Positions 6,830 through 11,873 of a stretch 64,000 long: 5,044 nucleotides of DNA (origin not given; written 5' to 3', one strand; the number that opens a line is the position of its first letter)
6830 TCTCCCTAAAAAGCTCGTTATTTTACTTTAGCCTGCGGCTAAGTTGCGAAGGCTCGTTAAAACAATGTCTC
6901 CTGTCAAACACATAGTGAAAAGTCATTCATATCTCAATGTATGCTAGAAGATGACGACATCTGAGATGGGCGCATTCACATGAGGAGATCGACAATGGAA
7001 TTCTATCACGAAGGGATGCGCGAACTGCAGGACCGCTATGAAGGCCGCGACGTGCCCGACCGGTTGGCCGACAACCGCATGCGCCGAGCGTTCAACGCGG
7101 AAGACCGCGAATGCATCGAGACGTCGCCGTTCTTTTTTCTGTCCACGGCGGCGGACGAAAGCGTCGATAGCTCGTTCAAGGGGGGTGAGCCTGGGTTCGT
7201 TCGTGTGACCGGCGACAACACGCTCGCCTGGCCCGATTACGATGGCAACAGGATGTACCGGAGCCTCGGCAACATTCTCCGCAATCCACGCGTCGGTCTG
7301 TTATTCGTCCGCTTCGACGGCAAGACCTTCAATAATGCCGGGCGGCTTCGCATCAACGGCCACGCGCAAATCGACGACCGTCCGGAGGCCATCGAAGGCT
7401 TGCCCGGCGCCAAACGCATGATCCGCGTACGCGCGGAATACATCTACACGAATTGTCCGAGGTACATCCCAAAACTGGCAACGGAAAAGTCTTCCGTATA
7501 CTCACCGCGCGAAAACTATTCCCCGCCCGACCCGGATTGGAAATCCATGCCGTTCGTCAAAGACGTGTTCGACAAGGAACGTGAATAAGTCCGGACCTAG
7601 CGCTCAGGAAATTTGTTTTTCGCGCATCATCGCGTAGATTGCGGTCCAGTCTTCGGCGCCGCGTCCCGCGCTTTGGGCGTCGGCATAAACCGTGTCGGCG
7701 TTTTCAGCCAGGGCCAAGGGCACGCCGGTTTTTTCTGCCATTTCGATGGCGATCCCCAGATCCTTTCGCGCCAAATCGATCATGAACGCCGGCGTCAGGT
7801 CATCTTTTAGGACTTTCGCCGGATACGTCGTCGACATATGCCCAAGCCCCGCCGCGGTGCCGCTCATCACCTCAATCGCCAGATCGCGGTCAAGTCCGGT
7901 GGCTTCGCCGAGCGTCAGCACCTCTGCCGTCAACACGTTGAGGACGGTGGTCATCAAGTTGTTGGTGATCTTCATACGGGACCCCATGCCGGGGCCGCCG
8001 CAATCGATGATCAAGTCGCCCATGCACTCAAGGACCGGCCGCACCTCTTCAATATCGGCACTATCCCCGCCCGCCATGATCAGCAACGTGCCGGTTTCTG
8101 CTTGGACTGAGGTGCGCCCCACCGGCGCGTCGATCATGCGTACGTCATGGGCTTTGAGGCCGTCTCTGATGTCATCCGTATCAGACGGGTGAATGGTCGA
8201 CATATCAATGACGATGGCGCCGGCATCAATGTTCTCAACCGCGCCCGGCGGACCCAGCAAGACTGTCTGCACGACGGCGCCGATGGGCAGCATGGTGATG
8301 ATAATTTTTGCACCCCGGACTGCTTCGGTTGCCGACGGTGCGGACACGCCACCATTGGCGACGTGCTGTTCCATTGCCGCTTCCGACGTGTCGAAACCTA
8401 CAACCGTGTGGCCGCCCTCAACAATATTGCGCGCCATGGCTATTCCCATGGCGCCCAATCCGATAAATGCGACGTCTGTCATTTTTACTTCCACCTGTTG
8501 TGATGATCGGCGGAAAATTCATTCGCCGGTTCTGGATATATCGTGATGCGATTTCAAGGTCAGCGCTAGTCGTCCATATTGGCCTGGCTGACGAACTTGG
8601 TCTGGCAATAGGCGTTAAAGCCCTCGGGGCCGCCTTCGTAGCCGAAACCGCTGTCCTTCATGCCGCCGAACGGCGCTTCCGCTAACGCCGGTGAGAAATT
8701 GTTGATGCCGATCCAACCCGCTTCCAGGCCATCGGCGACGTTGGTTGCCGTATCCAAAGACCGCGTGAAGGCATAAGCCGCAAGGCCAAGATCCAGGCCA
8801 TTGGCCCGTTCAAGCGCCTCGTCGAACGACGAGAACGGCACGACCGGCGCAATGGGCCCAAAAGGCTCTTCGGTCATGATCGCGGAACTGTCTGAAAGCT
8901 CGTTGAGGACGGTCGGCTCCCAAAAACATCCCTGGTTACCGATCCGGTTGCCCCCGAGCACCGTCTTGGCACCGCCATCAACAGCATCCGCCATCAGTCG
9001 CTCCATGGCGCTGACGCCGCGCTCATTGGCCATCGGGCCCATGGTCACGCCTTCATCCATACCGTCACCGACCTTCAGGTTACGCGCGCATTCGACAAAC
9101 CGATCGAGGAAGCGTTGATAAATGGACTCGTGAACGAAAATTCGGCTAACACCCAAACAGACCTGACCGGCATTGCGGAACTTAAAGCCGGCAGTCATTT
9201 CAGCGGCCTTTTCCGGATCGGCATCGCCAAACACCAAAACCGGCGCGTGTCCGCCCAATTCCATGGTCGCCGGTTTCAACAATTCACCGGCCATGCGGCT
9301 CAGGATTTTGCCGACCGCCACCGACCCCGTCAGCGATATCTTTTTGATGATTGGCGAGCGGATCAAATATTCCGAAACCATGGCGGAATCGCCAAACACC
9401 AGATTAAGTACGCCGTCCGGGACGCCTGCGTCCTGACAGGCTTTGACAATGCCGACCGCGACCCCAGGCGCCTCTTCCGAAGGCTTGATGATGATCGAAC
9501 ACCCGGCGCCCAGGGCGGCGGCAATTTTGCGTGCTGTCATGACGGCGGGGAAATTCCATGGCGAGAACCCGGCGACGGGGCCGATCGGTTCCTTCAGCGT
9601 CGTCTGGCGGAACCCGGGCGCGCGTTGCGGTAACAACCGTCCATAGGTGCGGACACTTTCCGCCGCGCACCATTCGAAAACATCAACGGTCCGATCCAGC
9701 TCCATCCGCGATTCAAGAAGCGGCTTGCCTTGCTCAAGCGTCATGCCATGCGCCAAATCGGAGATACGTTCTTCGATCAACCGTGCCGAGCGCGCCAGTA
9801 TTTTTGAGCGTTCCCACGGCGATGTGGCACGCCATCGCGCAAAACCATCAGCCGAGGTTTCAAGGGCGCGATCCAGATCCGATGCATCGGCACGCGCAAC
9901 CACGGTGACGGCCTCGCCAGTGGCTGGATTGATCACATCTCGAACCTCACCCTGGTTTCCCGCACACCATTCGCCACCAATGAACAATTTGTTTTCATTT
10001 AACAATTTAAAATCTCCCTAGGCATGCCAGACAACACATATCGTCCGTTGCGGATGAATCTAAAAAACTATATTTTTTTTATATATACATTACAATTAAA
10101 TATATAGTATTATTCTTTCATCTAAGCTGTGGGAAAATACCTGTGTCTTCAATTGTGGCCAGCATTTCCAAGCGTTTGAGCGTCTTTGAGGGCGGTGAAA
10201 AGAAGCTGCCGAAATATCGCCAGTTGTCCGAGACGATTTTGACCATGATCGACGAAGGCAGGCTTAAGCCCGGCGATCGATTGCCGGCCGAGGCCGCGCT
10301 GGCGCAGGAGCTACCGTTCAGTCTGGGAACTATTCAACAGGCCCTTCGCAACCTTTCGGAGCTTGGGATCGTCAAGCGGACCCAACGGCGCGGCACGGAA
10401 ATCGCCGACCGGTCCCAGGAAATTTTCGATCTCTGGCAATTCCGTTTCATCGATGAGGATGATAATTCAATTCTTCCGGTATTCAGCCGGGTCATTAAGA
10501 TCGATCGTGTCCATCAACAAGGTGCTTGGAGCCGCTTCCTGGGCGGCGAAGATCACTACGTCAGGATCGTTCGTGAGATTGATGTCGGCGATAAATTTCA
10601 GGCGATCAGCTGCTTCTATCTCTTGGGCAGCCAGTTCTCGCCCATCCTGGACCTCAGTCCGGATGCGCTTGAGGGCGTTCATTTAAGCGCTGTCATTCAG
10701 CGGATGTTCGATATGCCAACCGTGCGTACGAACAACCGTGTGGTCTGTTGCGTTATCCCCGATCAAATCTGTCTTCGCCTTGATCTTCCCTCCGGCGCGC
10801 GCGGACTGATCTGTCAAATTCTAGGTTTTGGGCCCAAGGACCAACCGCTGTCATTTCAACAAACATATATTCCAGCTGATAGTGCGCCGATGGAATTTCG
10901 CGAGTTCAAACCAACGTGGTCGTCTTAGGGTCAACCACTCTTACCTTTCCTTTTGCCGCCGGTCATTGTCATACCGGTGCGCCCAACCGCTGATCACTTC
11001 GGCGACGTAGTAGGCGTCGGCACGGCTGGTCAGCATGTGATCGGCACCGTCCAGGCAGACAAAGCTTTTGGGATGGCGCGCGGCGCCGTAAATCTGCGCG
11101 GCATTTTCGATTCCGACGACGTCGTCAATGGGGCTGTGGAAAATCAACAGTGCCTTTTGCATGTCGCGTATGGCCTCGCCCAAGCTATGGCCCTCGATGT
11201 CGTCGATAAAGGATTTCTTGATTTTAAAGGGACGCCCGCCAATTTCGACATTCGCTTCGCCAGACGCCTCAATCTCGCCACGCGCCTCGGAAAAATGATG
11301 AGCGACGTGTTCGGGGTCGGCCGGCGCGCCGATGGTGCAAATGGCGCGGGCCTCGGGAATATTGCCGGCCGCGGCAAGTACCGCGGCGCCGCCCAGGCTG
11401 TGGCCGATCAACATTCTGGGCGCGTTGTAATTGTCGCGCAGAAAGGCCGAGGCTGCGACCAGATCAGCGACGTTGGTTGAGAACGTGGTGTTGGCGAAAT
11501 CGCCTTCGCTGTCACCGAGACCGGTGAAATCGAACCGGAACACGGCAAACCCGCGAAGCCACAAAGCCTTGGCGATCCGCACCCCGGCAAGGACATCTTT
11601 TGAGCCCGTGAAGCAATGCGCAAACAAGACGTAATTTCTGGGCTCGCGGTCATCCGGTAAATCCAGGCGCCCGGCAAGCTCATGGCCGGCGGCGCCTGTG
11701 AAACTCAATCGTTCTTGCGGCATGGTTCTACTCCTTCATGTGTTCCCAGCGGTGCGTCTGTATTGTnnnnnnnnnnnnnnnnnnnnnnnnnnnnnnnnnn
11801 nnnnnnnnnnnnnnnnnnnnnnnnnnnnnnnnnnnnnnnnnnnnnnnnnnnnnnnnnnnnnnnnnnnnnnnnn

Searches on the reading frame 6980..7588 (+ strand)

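Call 9: search_protein_families(library=ncbifam, proteins=[window:6980-7588:+], max_evalue=1e-20)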
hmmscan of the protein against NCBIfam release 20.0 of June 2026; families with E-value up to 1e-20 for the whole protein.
window:6980-7588:+ (202 aa): 1 family
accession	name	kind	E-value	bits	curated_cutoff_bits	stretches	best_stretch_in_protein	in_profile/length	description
TIGR04025.1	PPOX_FMN_DR2398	subfamily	8.8e-27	93.6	170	1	26-162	10-146/197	MSMEG_1061 family FMN-dependent PPOX-type flavoprotein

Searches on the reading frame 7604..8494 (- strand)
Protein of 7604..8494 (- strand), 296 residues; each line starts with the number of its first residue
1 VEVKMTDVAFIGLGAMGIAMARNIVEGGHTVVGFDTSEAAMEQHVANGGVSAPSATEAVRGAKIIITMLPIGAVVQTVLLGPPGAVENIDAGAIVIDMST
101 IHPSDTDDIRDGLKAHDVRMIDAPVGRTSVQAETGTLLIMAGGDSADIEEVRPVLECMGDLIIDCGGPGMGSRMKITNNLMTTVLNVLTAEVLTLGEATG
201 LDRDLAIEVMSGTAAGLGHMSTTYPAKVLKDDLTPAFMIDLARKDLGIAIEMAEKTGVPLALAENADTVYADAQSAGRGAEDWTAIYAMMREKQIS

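Call 9: search_protein_families(library=ncbifam, proteins=[window:7604-8494:-], max_evalue=1e-20)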
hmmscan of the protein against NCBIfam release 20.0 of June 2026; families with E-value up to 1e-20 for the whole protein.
window:7604-8494:- (296 aa): 6 families
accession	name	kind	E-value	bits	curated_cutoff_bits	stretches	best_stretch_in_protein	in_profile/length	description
NF012005.0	PRK15461.1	equivalog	2.9e-109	364.8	348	1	5-293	1-289/298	sulfolactaldehyde 3-reductase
TIGR01692.1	HIBADH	equivalog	1.3e-59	201.9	291.6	1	10-291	1-288/288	3-hydroxyisobutyrate dehydrogenase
TIGR01505.1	tartro_sem_red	equivalog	2.3e-57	194.5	340.75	1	8-289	2-282/291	2-hydroxy-3-oxopropionate reductase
NF008592.0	PRK11559.1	equivalog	1.1e-53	182.5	397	1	6-288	3-284/296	2-hydroxy-3-oxopropionate reductase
NF043037.1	ThreonDh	equivalog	1.3e-53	182.3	350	1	6-289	3-286/297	L-threonate dehydrogenase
NF011633.0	PRK15059.1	equivalog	6.9e-30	104.2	451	1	8-277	3-270/292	2-hydroxy-3-oxopropionate reductase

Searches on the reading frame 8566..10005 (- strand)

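Call 9: search_protein_families(library=ncbifam, proteins=[window:8566-10005:-], max_evalue=1e-20)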
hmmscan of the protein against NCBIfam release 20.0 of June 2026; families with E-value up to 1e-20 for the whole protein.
window:8566-10005:- (479 aa): 38 families (the best 25 are shown)
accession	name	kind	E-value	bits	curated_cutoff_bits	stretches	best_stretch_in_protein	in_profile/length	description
TIGR01780.1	SSADH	subfamily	2.5e-139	465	646.35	1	24-470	1-448/448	succinate-semialdehyde dehydrogenase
NF008415.0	PRK11241.1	equivalog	2.4e-118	395.9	828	1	5-472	11-478/482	NADP-dependent succinate-semialdehyde dehydrogenase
TIGR01804.1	BADH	equivalog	1.8e-116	389.4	668.6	1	8-470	1-467/467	betaine-aldehyde dehydrogenase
NF010000.0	PRK13473.1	subfamily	5.5e-113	378.1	615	1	5-473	3-471/475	aminobutyraldehyde dehydrogenase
NF009725.0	PRK13252.1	equivalog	1.2e-112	376.9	593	1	3-472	5-477/488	betaine-aldehyde dehydrogenase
TIGR02299.1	HpaE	equivalog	5.1e-105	351.9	638.35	1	6-475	2-477/488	5-carboxymethyl-2-hydroxymuconate semialdehyde dehydrogenase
NF045735.1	PaDhStyDPseudo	equivalog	9.4e-105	351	850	1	5-473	3-480/483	phenylacetaldehyde dehydrogenase StyD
NF040648.1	lactal_redase_Meth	equivalog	6.6e-104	348.5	650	1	7-472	1-460/463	lactaldehyde dehydrogenase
NF042993.1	AlphKGSA_gudD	equivalog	2.8e-100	336.4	770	1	7-453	6-458/481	alpha-ketoglutaric semialdehyde dehydrogenase GucD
NF052305.1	DioxValDhHalo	equivalog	2.2e-98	330.2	750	1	1-472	1-479/483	2,5-dioxovalerate dehydrogenase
NF007497.0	PRK10090.1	equivalog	2.2e-97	326.8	500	1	4-472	6-475/480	aldehyde dehydrogenase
NF006916.0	PRK09407.1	equivalog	3.3e-94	316.4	521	1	17-475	31-493/526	succinic semialdehyde dehydrogenase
NF045736.1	PaDhStyDRhodo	equivalog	4.9e-94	315.5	800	1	5-472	3-475/479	phenylacetaldehyde dehydrogenase StyD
NF006915.0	PRK09406.1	equivalog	2.5e-91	306.9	730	1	24-472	5-454/457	NADP-dependent succinic semialdehyde dehydrogenase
NF040792.1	glyc_ald_dh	equivalog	5.1e-91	306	760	1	6-472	2-471/488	D-glyceraldehyde dehydrogenase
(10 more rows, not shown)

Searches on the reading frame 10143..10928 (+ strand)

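Call 59: search_protein_families(library=pfam, proteins=[window:10143-10928:+], max_evalue=0.00001)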
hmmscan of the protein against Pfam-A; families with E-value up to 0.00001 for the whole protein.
window:10143-10928:+ (261 aa): 1 family
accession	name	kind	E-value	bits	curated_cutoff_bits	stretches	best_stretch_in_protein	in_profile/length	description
PF00392.27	GntR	-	1.7e-16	60.1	27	1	25-87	2-64/64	Bacterial regulatory proteins, gntR family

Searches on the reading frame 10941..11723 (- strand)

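Call 59: search_protein_families(library=pfam, proteins=[window:10941-11723:-], max_evalue=0.00001)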
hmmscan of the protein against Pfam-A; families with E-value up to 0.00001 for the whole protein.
window:10941-11723:- (260 aa): 4 families
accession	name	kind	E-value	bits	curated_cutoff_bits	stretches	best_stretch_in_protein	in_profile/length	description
PF12146.15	Hydrolase_4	-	1.4e-16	61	27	1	27-132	2-108/239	Serine aminopeptidase, S33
PF00561.26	Abhydrolase_1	-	8.1e-11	42.5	25.8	1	32-138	3-103/245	alpha/beta hydrolase fold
PF12697.13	Abhydrolase_6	-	1e-10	43.1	26.3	1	32-236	1-212/217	Alpha/beta hydrolase family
PF12740.14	PETase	-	7.2e-06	26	28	0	90-131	113-155/263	PET hydrolase-like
